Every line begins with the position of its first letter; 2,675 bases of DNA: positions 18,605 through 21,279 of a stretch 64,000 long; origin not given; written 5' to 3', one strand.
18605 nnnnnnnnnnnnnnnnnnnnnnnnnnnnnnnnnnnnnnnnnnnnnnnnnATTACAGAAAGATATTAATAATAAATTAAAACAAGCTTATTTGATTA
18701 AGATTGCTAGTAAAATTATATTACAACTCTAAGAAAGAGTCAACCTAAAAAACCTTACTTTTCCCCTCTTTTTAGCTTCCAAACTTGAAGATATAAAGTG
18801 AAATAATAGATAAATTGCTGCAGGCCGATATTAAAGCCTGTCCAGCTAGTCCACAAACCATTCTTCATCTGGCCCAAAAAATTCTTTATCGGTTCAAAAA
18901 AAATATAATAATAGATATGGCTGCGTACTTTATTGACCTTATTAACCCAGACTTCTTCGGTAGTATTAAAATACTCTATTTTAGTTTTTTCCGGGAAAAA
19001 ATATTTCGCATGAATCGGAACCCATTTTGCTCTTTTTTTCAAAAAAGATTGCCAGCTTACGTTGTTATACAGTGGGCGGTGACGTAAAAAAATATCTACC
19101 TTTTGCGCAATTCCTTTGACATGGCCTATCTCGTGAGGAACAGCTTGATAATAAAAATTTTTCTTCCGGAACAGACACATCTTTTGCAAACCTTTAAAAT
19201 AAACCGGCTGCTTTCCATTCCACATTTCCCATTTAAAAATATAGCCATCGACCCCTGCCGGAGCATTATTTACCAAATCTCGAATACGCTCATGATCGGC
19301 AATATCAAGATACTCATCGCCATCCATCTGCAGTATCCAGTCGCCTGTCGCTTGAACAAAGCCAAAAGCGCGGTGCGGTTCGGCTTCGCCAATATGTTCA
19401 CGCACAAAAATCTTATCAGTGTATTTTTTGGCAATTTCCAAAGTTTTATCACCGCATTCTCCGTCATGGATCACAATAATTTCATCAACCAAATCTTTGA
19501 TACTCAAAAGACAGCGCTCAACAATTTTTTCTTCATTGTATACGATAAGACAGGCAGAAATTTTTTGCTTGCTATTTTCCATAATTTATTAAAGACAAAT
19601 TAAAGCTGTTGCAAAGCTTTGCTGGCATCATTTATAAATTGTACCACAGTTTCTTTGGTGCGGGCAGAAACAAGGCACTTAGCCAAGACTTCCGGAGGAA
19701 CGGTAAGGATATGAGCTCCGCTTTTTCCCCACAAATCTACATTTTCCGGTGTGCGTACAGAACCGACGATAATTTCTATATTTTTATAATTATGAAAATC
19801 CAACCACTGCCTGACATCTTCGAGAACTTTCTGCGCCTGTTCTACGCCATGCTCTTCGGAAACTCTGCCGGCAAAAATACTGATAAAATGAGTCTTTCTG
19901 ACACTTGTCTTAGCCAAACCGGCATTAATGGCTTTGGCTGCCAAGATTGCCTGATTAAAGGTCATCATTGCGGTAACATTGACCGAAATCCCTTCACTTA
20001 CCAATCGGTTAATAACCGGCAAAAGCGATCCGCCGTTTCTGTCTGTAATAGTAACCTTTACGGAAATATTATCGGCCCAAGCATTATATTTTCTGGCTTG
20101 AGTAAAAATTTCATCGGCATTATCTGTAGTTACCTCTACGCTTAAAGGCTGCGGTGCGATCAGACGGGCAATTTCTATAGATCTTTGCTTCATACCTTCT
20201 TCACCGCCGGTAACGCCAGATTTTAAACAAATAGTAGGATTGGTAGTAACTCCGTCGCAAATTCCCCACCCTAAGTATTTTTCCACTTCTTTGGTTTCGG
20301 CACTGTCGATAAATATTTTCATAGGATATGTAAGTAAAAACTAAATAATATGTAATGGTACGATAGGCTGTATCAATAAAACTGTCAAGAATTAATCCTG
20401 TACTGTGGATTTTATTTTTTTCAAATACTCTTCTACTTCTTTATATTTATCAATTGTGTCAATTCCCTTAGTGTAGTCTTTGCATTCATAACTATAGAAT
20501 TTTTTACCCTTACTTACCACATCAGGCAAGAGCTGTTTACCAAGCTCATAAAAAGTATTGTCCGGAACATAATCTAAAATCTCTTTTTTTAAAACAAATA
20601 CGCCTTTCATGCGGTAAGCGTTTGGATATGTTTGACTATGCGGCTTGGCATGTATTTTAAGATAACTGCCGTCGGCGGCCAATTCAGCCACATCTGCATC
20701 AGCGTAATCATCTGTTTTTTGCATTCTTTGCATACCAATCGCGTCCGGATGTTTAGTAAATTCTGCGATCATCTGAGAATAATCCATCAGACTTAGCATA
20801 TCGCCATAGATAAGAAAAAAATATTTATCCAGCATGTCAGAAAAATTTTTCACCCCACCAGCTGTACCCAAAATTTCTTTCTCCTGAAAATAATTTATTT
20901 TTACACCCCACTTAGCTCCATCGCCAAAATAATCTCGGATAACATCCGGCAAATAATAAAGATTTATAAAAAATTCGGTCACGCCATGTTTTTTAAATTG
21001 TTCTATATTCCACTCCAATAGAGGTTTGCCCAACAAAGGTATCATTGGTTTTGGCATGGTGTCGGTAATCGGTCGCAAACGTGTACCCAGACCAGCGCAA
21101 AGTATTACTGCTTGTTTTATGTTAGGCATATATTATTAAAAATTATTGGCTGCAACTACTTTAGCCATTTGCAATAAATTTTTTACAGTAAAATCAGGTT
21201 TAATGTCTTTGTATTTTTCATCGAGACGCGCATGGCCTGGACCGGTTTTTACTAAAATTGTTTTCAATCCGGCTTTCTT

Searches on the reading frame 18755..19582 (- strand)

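Call 5: search_protein_families(library=pfam, proteins=[window:18755-19582:-], max_evalue=0.001)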
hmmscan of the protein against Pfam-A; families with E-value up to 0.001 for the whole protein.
window:18755-19582:- (275 aa): 2 families
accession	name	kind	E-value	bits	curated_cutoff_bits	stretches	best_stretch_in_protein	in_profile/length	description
PF00535.33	Glycos_transf_2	-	4.9e-18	66.1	23.3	1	9-163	1-164/168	Glycosyl transferase family 2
PF13704.12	Glyco_tranf_2_4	-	3.4e-06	27.9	27.5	1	16-103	2-97/98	Glycosyl transferase family 2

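Call 6: search_protein_families(library=ncbifam, proteins=[window:18755-19582:-], max_evalue=0.001)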
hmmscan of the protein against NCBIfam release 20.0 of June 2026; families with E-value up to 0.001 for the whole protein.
window:18755-19582:- (275 aa): 4 families
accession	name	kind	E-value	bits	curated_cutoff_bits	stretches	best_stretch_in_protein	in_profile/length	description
TIGR04195.1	S_glycosyl_SunS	equivalog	4.8e-09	35.5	350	1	7-92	58-144/421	SunS family peptide S-glycosyltransferase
TIGR04283.1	glyco_like_mftF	equivalog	7.6e-07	28.9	182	1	13-120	6-111/221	TIGR04283 family arsenosugar biosynthesis glycosyltransferase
NF007482.0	PRK10073.1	equivalog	1.2e-06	27.8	423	1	1-100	1-106/334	glycosyltransferase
NF010496.0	PRK13915.1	equivalog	0.00058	19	262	1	4-67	29-97/307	glucosyl-3-phosphoglycerate synthase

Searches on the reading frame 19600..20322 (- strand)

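Call 5: search_protein_families(library=pfam, proteins=[window:19600-20322:-], max_evalue=0.001)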
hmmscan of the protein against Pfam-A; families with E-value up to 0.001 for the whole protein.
window:19600-20322:- (240 aa): 1 family
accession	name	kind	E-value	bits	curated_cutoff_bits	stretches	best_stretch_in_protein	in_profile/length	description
PF00923.25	TAL_FSA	-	1.7e-36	126.5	27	1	3-235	1-247/285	Transaldolase/Fructose-6-phosphate aldolase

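Call 6: search_protein_families(library=ncbifam, proteins=[window:19600-20322:-], max_evalue=0.001)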
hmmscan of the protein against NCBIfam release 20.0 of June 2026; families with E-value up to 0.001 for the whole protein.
window:19600-20322:- (240 aa): 9 families
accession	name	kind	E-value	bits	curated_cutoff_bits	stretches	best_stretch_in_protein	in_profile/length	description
TIGR00875.1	fsa_talC_mipB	equivalog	6.1e-33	114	245.95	1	1-236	1-212/213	fructose-6-phosphate aldolase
TIGR02134.1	transald_staph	equivalog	3.1e-29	102.3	281.95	1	2-230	7-225/236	transaldolase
NF009296.0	PRK12653.1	subfamily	5.4e-13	49.2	306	1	1-237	1-215/220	fructose-6-phosphate aldolase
NF009299.0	PRK12656.1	equivalog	9.3e-13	48.2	214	1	1-234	1-214/222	fructose-6-phosphate aldolase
NF003026.0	PRK03903.1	equivalog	2.2e-08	33.7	344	1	74-159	112-194/323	transaldolase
NF002881.0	PRK03343.1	subfamily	2.3e-06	26.9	367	1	67-143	117-191/370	transaldolase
NF007080.0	PRK09533.1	equivalog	5.7e-05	21.1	712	1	65-140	122-188/949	bifunctional transaldolase/phosoglucose isomerase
TIGR00874.1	talAB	equivalog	0.00078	18.9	396.2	0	103-217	140-251/317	transaldolase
TIGR00876.1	tal_mycobact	equivalog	0.00086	18.8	233.75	0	84-157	123-200/350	transaldolase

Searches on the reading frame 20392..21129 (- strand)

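Call 5: search_protein_families(library=pfam, proteins=[window:20392-21129:-], max_evalue=0.001)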
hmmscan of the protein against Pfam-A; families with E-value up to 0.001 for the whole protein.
window:20392-21129:- (245 aa): 2 families
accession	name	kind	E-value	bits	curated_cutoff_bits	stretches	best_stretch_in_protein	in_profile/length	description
PF00483.29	NTP_transferase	-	4e-30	105.6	21.2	1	7-219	2-225/245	Nucleotidyl transferase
PF12804.13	NTP_transf_3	-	4.8e-09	37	27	1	7-134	1-121/160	MobA-like NTP transferase domain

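Call 6: search_protein_families(library=ncbifam, proteins=[window:20392-21129:-], max_evalue=0.001)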
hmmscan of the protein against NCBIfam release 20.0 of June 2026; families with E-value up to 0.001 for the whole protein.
window:20392-21129:- (245 aa): 26 families (the best 25 are shown)
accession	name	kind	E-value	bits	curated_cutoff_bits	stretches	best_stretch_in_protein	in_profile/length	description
TIGR03992.1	Arch_glmU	subfamily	4.3e-35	121.3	292.1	1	6-193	2-181/393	bifunctional sugar-1-phosphate nucleotidylyltransferase/acetyltransferase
NF052502.1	man1P_GTase_Rv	exception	7.5e-34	117.1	440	1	6-229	2-223/352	mannose-1-phosphate guanylyltransferase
NF045761.1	NAMPUrTaseMurU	equivalog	8.8e-34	117.3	250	1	6-207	2-199/226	N-acetylmuramate alpha-1-phosphate uridylyltransferase MurU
NF049965.1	GlMnHpPGnyltfHddC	equivalog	1.3e-26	93.6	300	1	5-187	1-174/221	D-glycero-D-manno-heptose 1-phosphate guanosyltransferase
TIGR01208.1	rmlA_long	equivalog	1.9e-25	89.5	320.25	1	7-188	2-182/353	glucose-1-phosphate thymidylyltransferase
NF041173.1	Sug_nt_acttase_Thmprot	equivalog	3.8e-22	78.8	600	1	6-209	2-197/405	bifunctional sugar-1-phosphate nucleotidylyltransferase/acetyltransferase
NF041313.1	UDPGP_AglF_Halo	equivalog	9.1e-22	77.6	400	1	6-186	2-180/234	UTP--glucose-1-phosphate uridylyltransferase AglF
TIGR02623.1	G1P_cyt_trans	equivalog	1.1e-19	70.9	300.25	2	6-69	2-65/255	glucose-1-phosphate cytidylyltransferase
TIGR01099.1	galU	equivalog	1.8e-15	57.2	326.8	1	4-78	1-75/261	UTP--glucose-1-phosphate uridylyltransferase GalU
NF045697.1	MurNAcPUrMurU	equivalog_domain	4.7e-14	52.4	370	1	9-193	2-188/229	N-acetylmuramate alpha-1-phosphate uridylyltransferase MurU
NF003670.0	PRK05293.1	equivalog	3.6e-13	49.2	470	1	7-233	7-255/382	glucose-1-phosphate adenylyltransferase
TIGR01207.1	rmlA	equivalog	9e-12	44.7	360.65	1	7-188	2-183/286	glucose-1-phosphate thymidylyltransferase RfbA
TIGR02091.1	glgC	equivalog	1.4e-11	44.1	424.9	1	7-231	3-254/364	glucose-1-phosphate adenylyltransferase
NF002772.0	PRK02862.1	equivalog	2e-10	40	537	0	146-233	183-269/429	glucose-1-phosphate adenylyltransferase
NF009928.0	PRK13389.1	equivalog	7.4e-10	38.4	548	1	4-58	8-62/302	UTP--glucose-1-phosphate uridylyltransferase GalU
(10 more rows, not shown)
